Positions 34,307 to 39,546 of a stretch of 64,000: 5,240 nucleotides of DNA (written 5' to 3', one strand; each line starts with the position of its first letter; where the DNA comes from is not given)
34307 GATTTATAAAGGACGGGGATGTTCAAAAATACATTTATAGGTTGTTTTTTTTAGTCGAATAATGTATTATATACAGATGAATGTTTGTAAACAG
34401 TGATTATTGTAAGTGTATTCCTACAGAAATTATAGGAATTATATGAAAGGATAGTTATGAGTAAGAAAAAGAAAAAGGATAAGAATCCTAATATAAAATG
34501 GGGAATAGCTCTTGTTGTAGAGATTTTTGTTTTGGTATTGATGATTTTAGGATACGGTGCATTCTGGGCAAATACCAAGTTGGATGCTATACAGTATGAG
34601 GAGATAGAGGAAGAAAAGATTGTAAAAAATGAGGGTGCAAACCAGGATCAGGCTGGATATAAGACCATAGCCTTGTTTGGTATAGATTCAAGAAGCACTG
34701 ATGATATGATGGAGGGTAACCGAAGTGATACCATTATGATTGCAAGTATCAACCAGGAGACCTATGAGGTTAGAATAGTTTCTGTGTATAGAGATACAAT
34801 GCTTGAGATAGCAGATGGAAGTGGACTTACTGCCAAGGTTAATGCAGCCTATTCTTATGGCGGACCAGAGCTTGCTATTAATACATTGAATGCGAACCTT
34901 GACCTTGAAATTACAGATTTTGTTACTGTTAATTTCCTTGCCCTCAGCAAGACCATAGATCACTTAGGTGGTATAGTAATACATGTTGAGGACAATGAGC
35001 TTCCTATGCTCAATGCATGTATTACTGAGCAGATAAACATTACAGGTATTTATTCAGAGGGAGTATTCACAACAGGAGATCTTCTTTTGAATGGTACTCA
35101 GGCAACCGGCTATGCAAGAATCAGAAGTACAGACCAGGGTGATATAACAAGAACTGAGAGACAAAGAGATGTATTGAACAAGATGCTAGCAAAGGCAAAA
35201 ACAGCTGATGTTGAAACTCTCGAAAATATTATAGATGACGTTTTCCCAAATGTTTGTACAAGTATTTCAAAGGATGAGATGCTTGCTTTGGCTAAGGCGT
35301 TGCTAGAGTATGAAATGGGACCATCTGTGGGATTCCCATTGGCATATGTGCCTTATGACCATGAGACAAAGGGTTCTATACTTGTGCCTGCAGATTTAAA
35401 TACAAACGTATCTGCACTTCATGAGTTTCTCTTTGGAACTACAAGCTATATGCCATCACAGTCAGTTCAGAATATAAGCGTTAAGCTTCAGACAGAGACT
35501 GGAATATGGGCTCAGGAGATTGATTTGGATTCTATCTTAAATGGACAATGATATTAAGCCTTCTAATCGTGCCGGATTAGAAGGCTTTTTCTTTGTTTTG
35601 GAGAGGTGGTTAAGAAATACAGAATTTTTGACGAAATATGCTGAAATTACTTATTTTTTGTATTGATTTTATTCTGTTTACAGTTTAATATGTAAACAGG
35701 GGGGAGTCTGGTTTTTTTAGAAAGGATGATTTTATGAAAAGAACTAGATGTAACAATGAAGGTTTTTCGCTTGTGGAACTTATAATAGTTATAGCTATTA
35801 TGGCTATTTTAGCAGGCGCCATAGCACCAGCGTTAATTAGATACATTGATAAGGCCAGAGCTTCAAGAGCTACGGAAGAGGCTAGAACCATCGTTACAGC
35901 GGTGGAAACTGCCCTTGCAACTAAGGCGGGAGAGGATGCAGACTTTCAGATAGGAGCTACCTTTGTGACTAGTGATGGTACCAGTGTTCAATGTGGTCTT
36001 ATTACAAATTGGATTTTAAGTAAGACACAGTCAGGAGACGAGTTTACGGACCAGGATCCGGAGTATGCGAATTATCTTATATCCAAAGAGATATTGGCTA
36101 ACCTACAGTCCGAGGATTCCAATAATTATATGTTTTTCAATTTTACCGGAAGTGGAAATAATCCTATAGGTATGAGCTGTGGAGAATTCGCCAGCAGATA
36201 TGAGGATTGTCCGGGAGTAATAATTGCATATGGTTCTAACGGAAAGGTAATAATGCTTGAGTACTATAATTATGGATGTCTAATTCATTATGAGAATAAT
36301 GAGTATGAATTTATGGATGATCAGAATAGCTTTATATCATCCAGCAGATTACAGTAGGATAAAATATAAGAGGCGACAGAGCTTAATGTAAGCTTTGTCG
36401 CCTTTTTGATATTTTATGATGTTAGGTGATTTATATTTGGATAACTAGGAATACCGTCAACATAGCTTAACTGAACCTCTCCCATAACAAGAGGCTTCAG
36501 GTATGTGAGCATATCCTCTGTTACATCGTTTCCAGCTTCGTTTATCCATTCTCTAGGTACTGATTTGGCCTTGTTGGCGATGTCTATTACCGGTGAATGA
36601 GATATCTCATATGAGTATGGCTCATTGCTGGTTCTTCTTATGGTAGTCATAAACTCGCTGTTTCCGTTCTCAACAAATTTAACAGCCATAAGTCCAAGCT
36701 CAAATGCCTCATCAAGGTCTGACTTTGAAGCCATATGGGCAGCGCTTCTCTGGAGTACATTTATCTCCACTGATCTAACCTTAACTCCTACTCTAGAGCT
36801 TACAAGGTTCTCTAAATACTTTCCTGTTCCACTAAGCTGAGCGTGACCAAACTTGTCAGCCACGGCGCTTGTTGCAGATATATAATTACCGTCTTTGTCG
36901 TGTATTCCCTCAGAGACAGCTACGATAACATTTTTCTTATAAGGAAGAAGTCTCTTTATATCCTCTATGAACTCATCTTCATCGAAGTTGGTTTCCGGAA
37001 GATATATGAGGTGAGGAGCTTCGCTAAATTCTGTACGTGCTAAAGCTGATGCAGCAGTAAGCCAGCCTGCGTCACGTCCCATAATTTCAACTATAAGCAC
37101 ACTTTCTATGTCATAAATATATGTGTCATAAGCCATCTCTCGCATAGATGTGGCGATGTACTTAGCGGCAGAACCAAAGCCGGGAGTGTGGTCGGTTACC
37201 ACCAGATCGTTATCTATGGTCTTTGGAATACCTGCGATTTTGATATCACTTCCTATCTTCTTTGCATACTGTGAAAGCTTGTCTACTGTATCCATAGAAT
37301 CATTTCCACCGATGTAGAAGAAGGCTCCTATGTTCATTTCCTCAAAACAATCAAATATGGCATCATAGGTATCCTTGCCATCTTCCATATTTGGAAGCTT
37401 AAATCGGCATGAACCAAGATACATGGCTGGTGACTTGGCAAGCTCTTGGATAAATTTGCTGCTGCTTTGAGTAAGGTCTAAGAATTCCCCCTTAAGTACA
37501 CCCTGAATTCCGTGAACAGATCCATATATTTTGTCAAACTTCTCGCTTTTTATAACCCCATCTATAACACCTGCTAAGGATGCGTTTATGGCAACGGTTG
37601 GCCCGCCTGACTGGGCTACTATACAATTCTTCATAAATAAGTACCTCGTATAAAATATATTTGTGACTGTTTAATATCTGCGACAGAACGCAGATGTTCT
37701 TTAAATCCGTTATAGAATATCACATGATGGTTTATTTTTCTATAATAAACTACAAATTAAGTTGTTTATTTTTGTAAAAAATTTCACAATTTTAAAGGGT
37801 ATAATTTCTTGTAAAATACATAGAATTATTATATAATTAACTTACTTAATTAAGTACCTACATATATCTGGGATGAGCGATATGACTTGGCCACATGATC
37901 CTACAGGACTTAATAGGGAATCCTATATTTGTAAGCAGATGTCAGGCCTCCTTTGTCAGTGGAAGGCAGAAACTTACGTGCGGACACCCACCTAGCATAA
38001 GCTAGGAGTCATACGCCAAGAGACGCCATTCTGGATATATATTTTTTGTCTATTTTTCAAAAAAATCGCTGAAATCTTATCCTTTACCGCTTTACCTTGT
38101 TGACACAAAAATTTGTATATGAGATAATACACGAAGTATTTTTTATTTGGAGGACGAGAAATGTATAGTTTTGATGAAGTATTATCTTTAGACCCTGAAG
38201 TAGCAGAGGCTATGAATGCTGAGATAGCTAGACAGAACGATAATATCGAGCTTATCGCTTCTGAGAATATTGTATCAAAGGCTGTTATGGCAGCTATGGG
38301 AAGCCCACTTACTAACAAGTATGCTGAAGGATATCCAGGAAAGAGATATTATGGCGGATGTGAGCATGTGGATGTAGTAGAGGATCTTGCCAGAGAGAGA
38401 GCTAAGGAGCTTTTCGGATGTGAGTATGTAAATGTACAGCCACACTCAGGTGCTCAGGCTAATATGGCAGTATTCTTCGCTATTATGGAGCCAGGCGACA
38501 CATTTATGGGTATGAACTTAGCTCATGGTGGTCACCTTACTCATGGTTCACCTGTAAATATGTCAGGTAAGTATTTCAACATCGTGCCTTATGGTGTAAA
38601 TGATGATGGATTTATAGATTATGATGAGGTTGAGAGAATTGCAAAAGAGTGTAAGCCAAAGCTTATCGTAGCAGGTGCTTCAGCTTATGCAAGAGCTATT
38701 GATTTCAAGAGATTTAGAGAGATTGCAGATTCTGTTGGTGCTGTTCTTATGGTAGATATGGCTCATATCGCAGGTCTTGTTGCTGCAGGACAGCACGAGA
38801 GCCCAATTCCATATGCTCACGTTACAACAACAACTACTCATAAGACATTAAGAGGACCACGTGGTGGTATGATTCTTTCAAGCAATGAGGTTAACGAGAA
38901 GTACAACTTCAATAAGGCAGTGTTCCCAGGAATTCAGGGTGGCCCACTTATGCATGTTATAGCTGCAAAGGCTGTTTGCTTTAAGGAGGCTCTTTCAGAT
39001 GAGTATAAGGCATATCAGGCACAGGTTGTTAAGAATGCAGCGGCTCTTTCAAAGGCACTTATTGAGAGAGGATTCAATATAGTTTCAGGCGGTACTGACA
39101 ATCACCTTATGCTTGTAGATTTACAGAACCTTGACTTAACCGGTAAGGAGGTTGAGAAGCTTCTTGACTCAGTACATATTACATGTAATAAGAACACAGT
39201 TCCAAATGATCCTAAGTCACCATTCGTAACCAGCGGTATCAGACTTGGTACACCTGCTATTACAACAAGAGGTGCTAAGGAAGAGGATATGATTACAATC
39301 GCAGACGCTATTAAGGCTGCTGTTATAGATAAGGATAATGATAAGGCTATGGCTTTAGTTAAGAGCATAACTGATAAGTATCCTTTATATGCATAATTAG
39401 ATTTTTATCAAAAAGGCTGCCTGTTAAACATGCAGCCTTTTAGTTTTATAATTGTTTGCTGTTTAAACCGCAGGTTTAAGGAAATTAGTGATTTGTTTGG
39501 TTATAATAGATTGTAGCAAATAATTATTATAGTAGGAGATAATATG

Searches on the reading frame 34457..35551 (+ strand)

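Call 81: search_protein_families(library=pfam, proteins=[window:34457-35551:+], max_evalue=0.00001)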
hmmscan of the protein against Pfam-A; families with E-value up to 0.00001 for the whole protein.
window:34457-35551:+ (364 aa): 1 family
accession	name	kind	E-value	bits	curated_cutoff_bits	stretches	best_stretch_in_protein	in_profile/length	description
PF03816.19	LytR_cpsA_psr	-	7.8e-35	120.7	24.6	1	89-248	1-149/150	LytR_cpsA_psr family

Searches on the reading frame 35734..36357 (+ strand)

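Call 81: search_protein_families(library=pfam, proteins=[window:35734-36357:+], max_evalue=0.00001)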
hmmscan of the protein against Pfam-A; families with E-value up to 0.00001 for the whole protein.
window:35734-36357:+ (207 aa): 1 family
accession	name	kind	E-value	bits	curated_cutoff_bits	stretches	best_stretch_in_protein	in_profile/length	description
PF07963.17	N_methyl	-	4.6e-08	32.8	21.2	1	7-30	3-26/27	Prokaryotic N-terminal methylation motif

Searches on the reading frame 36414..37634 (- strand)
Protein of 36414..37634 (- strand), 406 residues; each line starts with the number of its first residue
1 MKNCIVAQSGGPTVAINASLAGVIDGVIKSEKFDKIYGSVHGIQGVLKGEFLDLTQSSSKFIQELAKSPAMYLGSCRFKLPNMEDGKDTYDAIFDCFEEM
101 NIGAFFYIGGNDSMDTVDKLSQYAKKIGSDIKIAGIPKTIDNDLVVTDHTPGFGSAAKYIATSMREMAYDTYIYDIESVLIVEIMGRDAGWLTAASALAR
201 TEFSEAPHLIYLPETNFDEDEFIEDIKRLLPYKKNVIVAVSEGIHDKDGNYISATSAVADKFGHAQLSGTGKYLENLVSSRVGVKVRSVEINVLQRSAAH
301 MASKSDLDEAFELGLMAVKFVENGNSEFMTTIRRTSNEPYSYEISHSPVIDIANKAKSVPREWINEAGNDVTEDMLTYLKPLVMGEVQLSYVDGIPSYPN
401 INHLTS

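Call 81: search_protein_families(library=pfam, proteins=[window:36414-37634:-], max_evalue=0.00001)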
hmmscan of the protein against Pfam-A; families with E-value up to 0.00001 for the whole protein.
window:36414-37634:- (406 aa): 1 family
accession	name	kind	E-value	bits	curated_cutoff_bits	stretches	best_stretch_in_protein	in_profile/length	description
PF00365.25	PFK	-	2.2e-57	195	30.9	1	4-287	2-274/277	Phosphofructokinase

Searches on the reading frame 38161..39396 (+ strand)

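Call 81: search_protein_families(library=pfam, proteins=[window:38161-39396:+], max_evalue=0.00001)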
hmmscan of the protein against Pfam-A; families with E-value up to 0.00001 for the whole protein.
window:38161-39396:+ (411 aa): 2 families
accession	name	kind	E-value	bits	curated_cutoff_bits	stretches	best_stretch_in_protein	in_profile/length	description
PF00464.25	SHMT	-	4e-180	599.1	27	1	10-384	4-399/399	Serine hydroxymethyltransferase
PF00155.27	Aminotran_1_2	-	1.7e-11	44.4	19.7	1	77-350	47-338/361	Aminotransferase class I and II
